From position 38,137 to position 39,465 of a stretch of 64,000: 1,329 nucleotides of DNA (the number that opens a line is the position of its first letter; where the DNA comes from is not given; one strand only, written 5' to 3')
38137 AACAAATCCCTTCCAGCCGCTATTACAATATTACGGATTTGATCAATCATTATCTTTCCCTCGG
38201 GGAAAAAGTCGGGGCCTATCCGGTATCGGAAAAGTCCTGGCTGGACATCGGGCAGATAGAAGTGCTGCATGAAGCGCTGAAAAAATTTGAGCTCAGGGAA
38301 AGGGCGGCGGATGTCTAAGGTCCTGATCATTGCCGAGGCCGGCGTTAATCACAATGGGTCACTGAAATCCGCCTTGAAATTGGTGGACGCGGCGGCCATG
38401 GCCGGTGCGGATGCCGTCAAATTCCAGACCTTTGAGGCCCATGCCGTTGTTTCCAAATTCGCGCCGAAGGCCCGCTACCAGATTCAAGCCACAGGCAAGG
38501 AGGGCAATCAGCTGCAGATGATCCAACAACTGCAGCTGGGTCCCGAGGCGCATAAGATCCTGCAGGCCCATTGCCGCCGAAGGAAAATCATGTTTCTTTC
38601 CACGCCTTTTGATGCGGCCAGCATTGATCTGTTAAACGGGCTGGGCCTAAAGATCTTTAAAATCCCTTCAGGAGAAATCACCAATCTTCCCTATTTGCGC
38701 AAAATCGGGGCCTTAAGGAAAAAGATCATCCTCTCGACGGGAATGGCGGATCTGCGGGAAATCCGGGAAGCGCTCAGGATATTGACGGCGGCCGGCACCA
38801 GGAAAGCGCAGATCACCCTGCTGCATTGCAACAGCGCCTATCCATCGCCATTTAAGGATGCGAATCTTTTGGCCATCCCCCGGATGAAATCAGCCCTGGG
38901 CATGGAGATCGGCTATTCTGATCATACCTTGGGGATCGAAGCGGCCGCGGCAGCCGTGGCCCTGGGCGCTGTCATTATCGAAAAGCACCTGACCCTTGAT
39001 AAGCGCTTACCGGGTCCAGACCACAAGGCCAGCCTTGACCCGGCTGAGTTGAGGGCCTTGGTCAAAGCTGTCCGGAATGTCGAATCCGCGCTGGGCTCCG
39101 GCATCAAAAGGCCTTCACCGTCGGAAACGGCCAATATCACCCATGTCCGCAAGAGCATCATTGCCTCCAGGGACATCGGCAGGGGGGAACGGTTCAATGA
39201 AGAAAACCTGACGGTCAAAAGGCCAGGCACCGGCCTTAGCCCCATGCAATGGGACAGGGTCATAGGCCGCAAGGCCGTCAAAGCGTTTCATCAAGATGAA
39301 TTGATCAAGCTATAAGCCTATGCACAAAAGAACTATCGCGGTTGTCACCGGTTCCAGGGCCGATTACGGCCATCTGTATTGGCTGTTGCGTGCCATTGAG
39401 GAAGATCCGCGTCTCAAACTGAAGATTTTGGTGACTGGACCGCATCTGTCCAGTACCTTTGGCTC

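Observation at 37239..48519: Nonulosonic-acid locus with the gene content and order of the Campylobacter ptm/leg region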

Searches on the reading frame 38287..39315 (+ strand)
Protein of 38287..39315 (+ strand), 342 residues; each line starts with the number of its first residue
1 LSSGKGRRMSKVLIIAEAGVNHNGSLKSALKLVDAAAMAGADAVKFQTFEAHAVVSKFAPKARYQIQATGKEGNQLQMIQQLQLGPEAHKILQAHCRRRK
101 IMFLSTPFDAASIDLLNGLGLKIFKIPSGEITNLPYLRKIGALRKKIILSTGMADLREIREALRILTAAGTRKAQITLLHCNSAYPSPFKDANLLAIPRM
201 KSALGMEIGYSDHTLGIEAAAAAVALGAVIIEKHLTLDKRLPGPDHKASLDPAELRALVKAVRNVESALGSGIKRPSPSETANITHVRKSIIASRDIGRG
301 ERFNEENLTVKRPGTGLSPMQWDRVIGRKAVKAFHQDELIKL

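Call 3: search_protein_families(library=pfam, proteins=[window:38287-39315:+])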
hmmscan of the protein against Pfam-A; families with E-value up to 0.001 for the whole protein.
window:38287-39315:+ (342 aa): 2 families
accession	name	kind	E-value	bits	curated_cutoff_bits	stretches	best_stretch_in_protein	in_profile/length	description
PF03102.20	NeuB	-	1.8e-95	319.5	22.1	1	32-274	1-241/241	NeuB family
PF08666.17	SAF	-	4.2e-10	40.5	21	1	289-340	2-57/63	SAF domain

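Call 5: search_protein_families(library=ncbifam, proteins=[window:38287-39315:+])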
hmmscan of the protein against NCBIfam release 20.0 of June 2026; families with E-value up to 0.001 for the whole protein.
window:38287-39315:+ (342 aa): 2 families
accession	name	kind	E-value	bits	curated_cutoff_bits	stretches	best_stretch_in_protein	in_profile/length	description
TIGR03569.1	NeuB_NnaB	equivalog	9.5e-143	475.2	399.65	1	12-340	1-329/329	N-acetylneuraminate synthase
TIGR03586.1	PseI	equivalog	6.1e-89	298.4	340.25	1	12-336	2-323/327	pseudaminic acid synthase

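Call 11: search_solved_structures(query=window:38287-39315:+, max_evalue=0.00001)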
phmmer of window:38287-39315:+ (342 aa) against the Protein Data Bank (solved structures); distinct sequences matched with E-value up to 0.00001: 8.
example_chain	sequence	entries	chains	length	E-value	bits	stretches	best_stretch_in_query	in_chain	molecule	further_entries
1vli_A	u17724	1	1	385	1.2e-61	212.2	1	10-323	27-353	Spore coat polysaccharide biosynthesis protein spsE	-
8h2c_A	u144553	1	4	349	1.9e-51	178.6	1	8-335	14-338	Pseudaminic acid synthase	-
1xuu_A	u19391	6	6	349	6.1e-49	170.4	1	12-331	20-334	polysialic acid capsule biosynthesis protein SiaC | N-acetylneuraminate synthase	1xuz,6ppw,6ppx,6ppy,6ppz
4ipj_A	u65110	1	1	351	1.6e-48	169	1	12-331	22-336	Polysialic acid capsule biosynthesis protein SiaC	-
4ipi_A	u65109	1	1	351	4.3e-48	167.6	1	12-331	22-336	Polysialic acid capsule biosynthesis protein SiaC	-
2wqp_A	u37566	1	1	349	1.5e-47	165.8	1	12-331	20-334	POLYSIALIC ACID CAPSULE BIOSYNTHESIS PROTEIN SIAC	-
6ncs_A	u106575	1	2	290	2.1e-46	162.1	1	11-286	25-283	N-acetylneuraminic acid (Sialic acid) synthetase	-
3g8r_A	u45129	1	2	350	6.7e-26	94.7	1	10-326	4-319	Probable spore coat polysaccharide biosynthesis protein E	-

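Call 16: find_homologous_proteins(query=window:38287-39315:+, max_evalue=1e-20)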
Query window:38287-39315:+ (342 aa): 8000 proteins with E <= 1e-20 among 8000 candidates; the best 120 are listed.
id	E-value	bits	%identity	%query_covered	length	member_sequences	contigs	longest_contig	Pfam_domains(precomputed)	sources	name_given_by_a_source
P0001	1.1e-211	720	100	98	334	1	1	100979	PF03102.21,PF08666.18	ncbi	-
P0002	3.3e-144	498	67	99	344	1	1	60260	PF03102.21,PF08666.18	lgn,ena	-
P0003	1.0e-140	487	65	98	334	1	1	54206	PF03102.21,PF08666.18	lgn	-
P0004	5.5e-140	484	67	98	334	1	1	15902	PF03102.21,PF08666.18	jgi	-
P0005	9.2e-140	484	66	98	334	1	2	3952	PF03102.21,PF08666.18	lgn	-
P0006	1.5e-139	483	65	99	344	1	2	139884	PF03102.21,PF08666.18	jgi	jgi:N,N'-diacetyllegionaminate synthase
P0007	4.8e-139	481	64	99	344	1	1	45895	PF03102.21,PF08666.18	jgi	jgi:N-acetylneuraminate synthase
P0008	4.8e-139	481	66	99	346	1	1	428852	PF03102.21,PF08666.18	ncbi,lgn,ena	-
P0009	7.8e-139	481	65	98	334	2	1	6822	PF03102.21,PF08666.18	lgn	-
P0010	1.1e-138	480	67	98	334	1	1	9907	PF03102.21,PF08666.18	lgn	-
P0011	1.3e-138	480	65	98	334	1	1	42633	PF03102.21,PF08666.18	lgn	-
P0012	8.8e-138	477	65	98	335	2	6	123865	PF03102.21,PF08666.18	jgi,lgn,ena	-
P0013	9.1e-138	477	65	98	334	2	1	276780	PF03102.21,PF08666.18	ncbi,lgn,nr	ncbi:MAG: N-acetylneuraminate synthase [Candidatus Omnitrophica bacterium]|nr:N-acetylneuraminate sy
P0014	1.1e-137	477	65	98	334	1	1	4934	PF03102.21,PF08666.18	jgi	-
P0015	3.2e-137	475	66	98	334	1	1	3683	PF03102.21,PF08666.18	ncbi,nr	ncbi:MAG: N-acetylneuraminate synthase [Candidatus Zapsychrus exili]|nr:N-acetylneuraminate synthase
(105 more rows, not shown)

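Call 17: find_encoding_contigs(protein=P0001, flank=2000, max_places=3)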
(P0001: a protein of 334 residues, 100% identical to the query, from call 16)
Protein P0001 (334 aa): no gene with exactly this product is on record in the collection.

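Call 19: find_encoding_contigs(protein=P0122, flank=1000, max_places=3)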
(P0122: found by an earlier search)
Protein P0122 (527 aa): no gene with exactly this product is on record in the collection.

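Call 23: find_homologous_proteins(query=P0122, max_evalue=1e-10)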
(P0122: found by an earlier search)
Query P0122 (527 aa): 1408 proteins with E <= 1e-10 among 8000 candidates; the best 120 are listed.
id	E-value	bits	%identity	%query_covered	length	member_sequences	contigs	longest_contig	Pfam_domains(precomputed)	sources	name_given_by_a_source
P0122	0.0e+0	1228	100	100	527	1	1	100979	PF04055.28,PF02310.25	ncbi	-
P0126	0.0e+0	1090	86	100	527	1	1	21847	PF04055.28,PF02310.25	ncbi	-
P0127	0.0e+0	1083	86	100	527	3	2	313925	PF04055.28,PF02310.25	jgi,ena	jgi:anaerobic magnesium-protoporphyrin IX monomethyl ester cyclase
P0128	0.0e+0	1050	82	100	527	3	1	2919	PF04055.28,PF02310.25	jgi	jgi:radical SAM superfamily enzyme YgiQ (UPF0313 family)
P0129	0.0e+0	1048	84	99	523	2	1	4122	PF04055.28,PF02310.25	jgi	-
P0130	0.0e+0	1048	82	100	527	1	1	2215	PF04055.28,PF02310.25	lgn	-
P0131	0.0e+0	1027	81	100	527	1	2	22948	PF04055.28,PF02310.25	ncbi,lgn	-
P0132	3.2e-291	984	77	100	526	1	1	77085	PF04055.28,PF02310.25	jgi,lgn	-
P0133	4.7e-286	967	77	98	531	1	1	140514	PF04055.28,PF02310.25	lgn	-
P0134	1.3e-283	959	76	99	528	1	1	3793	PF04055.28,PF02310.25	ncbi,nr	ncbi:MAG: B12-binding domain-containing radical SAM protein [Candidatus Omnitrophica bacterium]|nr:B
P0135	1.9e-283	959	76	99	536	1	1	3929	PF04055.28,PF02310.25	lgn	-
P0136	8.4e-283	957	76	100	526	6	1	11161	PF04055.28,PF02310.25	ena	-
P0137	1.1e-282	956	76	99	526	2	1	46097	PF04055.28,PF02310.25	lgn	-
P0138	3.6e-282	955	75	99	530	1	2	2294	PF04055.28,PF02310.25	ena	-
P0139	1.3e-281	953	75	99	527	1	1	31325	PF04055.28,PF02310.25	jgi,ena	-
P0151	2.1e-259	879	69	99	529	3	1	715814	PF04055.28,PF02310.25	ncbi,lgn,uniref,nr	ncbi:radical SAM domain protein [Leptospira ryugenii]|uniref:Radical SAM domain protein n=1 Tax=Lept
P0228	1.6e-238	811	65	99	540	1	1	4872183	PF04055.28,PF02310.25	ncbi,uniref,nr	ncbi:B12-binding domain-containing radical SAM protein [Planctobacterium marinum]|uniref:B12-binding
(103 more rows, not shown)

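Call 24: find_encoding_contigs(protein=P0127, flank=10000, max_places=2)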
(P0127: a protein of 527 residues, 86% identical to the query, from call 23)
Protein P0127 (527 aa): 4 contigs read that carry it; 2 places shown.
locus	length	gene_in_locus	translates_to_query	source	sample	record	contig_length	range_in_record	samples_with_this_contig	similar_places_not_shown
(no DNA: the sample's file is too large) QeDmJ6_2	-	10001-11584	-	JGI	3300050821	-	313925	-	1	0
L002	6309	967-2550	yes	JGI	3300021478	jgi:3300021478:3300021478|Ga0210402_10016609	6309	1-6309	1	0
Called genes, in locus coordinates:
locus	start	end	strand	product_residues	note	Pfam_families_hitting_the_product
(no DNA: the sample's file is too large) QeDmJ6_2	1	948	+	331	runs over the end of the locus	PF01073:3Beta_HSD, PF01370:Epimerase, PF02719:Polysacc_synt_2 (weak), PF04321:RmlD_sub_bind (weak), PF07993:NAD_binding_4, PF08659:KR (weak), PF16363:GDP_Man_Dehyd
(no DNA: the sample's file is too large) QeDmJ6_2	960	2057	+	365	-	PF00155:Aminotran_1_2, PF01041:DegT_DnrJ_EryC1, PF01053:Cys_Met_Meta_PP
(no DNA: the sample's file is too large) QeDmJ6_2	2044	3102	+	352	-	PF00571:CBS (faint), PF00483:NTP_transferase, PF12804:NTP_transf_3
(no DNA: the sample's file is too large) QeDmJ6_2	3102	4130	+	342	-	PF03102:NeuB, PF08666:SAF (weak)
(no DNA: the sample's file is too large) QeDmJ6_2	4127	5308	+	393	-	PF02350:Epimerase_2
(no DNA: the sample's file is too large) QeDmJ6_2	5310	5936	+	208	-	PF17836:PglD_N, PF25087:GMPPB_C (faint), PF25084:LbH_EIF2B (weak), PF00132:Hexapep (weak)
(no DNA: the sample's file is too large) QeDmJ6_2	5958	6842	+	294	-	PF00977:His_biosynth, PF03060:NMO (faint), PF04309:G3P_antiterm (faint), PF05690:ThiG (faint), PF01207:Dus (faint), PF02581:TMP-TENI (faint)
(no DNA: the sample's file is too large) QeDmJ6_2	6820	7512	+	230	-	PF00117:GATase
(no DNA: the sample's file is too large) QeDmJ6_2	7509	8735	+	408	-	-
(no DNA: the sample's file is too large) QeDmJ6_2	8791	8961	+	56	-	-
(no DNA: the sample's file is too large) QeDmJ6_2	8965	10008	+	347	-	PF01973:MptE-like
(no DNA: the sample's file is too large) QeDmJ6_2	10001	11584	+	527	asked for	PF02310:B12-binding, PF04055:Radical_SAM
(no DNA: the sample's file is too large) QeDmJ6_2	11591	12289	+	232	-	PF02348:CTP_transf_3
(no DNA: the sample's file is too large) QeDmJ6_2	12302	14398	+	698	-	-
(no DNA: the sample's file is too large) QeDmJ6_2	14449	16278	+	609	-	-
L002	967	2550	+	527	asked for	PF02310:B12-binding, PF04055:Radical_SAM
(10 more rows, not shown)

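Call 25: find_encoding_contigs(protein=P0151, flank=10000, max_places=2)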
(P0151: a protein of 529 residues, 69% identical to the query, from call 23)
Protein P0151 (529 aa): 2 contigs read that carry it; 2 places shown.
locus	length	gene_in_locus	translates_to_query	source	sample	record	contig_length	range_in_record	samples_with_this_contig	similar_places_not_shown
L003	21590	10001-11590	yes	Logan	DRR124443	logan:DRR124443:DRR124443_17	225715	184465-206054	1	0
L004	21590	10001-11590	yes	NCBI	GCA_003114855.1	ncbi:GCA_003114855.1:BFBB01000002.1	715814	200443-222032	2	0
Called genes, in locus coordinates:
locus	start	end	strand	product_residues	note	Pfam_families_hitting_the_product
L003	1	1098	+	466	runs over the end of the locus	-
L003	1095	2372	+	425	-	-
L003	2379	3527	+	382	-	PF02350:Epimerase_2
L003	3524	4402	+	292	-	PF00551:Formyl_trans_N, PF02911:Formyl_trans_C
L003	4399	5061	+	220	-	PF02585:PIG-L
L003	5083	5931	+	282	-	PF00977:His_biosynth, PF01207:Dus (faint), PF03060:NMO (faint), PF05690:ThiG (faint), PF02581:TMP-TENI (faint)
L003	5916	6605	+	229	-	PF00117:GATase, PF01174:SNO (faint), PF07685:GATase_3 (weak)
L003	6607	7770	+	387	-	-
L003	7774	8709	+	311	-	-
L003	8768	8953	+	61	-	-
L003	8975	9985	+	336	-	PF01973:MptE-like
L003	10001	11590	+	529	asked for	PF02310:B12-binding, PF04055:Radical_SAM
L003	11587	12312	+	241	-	PF02348:CTP_transf_3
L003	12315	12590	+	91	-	PF12797:Fer4_2 (faint), PF13237:Fer4_10 (weak), PF14697:Fer4_21 (faint), PF12838:Fer4_7 (weak), PF13187:Fer4_9 (weak), PF12837:Fer4_6 (weak), PF13237:Fer4_10 (weak), PF00037:Fer4 (weak), +1 more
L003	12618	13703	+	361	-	-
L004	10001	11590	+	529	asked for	PF02310:B12-binding, PF04055:Radical_SAM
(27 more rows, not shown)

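Call 26: find_encoding_contigs(protein=P0228, flank=10000, max_places=2)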
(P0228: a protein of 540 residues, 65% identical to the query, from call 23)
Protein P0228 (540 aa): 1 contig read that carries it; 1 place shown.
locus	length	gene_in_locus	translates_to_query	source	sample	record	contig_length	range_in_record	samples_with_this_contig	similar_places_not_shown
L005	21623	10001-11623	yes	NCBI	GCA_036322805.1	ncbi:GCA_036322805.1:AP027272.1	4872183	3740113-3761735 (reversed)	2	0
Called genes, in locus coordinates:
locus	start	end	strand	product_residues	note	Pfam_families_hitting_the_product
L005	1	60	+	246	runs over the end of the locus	PF00483:NTP_transferase, PF12804:NTP_transf_3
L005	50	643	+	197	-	PF25084:LbH_EIF2B (weak), PF00132:Hexapep (weak), PF14602:Hexapep_2 (weak), PF25087:GMPPB_C (weak), PF00132:Hexapep (weak)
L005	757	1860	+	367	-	PF01408:GFO_IDH_MocA, PF02894:GFO_IDH_MocA_C, PF22725:GFO_IDH_MocA_C3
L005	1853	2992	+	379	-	PF00155:Aminotran_1_2 (weak), PF01041:DegT_DnrJ_EryC1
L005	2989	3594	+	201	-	PF00117:GATase, PF07685:GATase_3, PF01174:SNO (weak)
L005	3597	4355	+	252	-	PF00977:His_biosynth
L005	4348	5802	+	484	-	PF22674:C2185-like_N (weak)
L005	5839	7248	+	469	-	-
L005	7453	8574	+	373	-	PF01370:Epimerase, PF04321:RmlD_sub_bind (weak), PF16363:GDP_Man_Dehyd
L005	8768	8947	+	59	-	-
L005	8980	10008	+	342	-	PF01973:MptE-like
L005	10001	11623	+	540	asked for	PF02310:B12-binding, PF04055:Radical_SAM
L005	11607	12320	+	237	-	PF02348:CTP_transf_3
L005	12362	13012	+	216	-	PF17836:PglD_N, PF25087:GMPPB_C (faint), PF25084:LbH_EIF2B (faint), PF00132:Hexapep, PF14602:Hexapep_2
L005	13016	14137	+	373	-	PF00155:Aminotran_1_2, PF01041:DegT_DnrJ_EryC1, PF00266:Aminotran_5 (weak), PF01212:Beta_elim_lyase (weak)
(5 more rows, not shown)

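Call 37: find_related_loci(query=A1, collection=genome_contigs, flank=10000)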
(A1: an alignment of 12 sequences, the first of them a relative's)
Query A1 (527 aa) in genome_contigs; peptide patterns used: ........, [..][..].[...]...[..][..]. (x = any residue, [..] = any of these).
178 stretches matched a pattern; 133 encode a relative of the query (tblastn E <= 1e-3); the best 80 are kept; 80 distinct loci.
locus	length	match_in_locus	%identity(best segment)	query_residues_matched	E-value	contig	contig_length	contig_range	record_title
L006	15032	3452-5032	86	1-527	0e+0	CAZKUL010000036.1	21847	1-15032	MAG TPA_asm: uncultured Planctomycetales bacterium isolate binchicken_co241_121 genome assembly, contig: NODE_2235_lengt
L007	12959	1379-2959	81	1-527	0e+0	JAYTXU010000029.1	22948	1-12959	MAG: Candidatus Omnitrophota bacterium isolate GFS_5990 GFS_5990_28, whole genome shotgun sequence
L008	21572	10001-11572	77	1-524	0e+0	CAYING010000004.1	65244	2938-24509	MAG TPA_asm: uncultured Planctomycetales bacterium isolate ERP119705_co25_670 genome assembly, contig: NODE_134_length_6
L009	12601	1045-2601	77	1-519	0e+0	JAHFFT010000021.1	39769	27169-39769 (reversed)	MAG: Candidatus Omnitrophota bacterium isolate nzgw299 NODE_653_length_39770_cov_4.635350, whole genome shotgun sequence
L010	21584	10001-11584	77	1-524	0e+0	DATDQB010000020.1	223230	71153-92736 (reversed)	MAG TPA_asm: Candidatus Omnitrophota bacterium isolate SMAG_U7936 k141_987451, whole genome shotgun sequence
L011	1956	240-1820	76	1-527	0e+0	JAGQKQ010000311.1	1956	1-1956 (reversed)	MAG: Candidatus Omnitrophota bacterium isolate HKST-UBA08 NODE_311_length_1956_cov_2.253326, whole genome shotgun sequen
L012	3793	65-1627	76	1-521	0e+0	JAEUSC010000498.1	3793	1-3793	MAG: Candidatus Omnitrophota bacterium isolate new MAG-293 k141_4424938, whole genome shotgun sequence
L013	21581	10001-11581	69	1-523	0e+0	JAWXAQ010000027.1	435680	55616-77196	MAG: Leptospira sp. isolate MP5G1.138 k99_2309495, whole genome shotgun sequence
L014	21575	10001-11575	76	1-525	0e+0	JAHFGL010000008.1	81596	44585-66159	MAG: Candidatus Omnitrophota bacterium isolate nzgw314 NODE_376_length_81597_cov_4.049413, whole genome shotgun sequence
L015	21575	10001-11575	69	1-524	0e+0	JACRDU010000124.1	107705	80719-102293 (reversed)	MAG: Elusimicrobia bacterium isolate NC_groundwater_1680_Pr3_B-0.1um_70_15 SR-2_scaffold_141_2994459, whole genome shotg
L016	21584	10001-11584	68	1-526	0e+0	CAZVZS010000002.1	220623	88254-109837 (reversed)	MAG TPA_asm: uncultured Leptospiraceae bacterium isolate SRP090828_co2_25 genome assembly, contig: NODE_11_length_220623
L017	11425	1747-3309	70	1-521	0e+0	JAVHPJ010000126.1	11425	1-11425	MAG: Leptospirales bacterium isolate WB01no18_61_14 NODE_3218_length_11425_cov_7.512401, whole genome shotgun sequence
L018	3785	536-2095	69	1-520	0e+0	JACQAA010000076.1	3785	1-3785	MAG: Proteobacteria bacterium isolate NC_groundwater_904_Pr1_S-0.2um_52_13 Montesol18-Sp2_coassembly_scaffold_397613, wh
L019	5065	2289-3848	67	1-520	0e+0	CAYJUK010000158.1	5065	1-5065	MAG TPA_asm: uncultured Planctomycetales bacterium isolate ERP125453_co1_189 genome assembly, contig: NODE_22271_length_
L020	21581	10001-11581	69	1-525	0e+0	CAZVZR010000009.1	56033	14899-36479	MAG TPA_asm: uncultured Planctomycetales bacterium isolate SRP193066_co2_435 genome assembly, contig: NODE_199_length_56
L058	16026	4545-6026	57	1-493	0e+0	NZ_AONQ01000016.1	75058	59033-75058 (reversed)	Paramagnetospirillum caucaseum strain SO-1 contig00016, whole genome shotgun sequence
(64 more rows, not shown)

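Call 43: find_homologous_proteins(query=L058:4545-6026:+, max_evalue=1e-30)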
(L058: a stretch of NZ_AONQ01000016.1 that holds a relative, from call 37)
Query L058:4545-6026:+ (494 aa): 1480 proteins with E <= 1e-30 among 8000 candidates; the best 120 are listed.
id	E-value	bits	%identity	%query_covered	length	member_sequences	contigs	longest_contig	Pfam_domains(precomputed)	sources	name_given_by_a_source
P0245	0.0e+0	1104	94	100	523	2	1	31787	PF04055.28,PF02310.25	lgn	-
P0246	0.0e+0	1043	89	100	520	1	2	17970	PF04055.28,PF02310.25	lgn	-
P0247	4.0e-288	974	82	100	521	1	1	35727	PF04055.28,PF02310.25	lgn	-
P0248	1.1e-272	923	79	100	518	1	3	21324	PF04055.28,PF02310.25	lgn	-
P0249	1.3e-272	923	78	100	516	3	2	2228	PF04055.28,PF02310.25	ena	-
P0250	2.6e-266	902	75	100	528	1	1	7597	PF04055.28,PF02310.25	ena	-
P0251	6.3e-264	894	76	100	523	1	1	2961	PF04055.28,PF02310.25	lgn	-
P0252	1.4e-262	890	76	100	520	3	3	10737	PF04055.28,PF02310.25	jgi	-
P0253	1.7e-262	890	75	100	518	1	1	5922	PF04055.28,PF02310.25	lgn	-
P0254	1.5e-261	887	76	97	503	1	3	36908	PF04055.28,PF02310.25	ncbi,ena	-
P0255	2.3e-260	883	75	100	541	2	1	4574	PF04055.28,PF02310.25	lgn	-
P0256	3.0e-260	882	74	100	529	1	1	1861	PF04055.28,PF02310.25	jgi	jgi:anaerobic magnesium-protoporphyrin IX monomethyl ester cyclase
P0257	5.1e-260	882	73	100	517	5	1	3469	PF04055.28,PF02310.25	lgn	-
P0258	3.8e-259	879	74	100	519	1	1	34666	PF04055.28,PF02310.25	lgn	-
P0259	5.4e-259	878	74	100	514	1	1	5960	PF04055.28,PF02310.25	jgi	jgi:radical SAM superfamily enzyme YgiQ (UPF0313 family)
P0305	2.4e-252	856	72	100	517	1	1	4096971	PF04055.28,PF02310.25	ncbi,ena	-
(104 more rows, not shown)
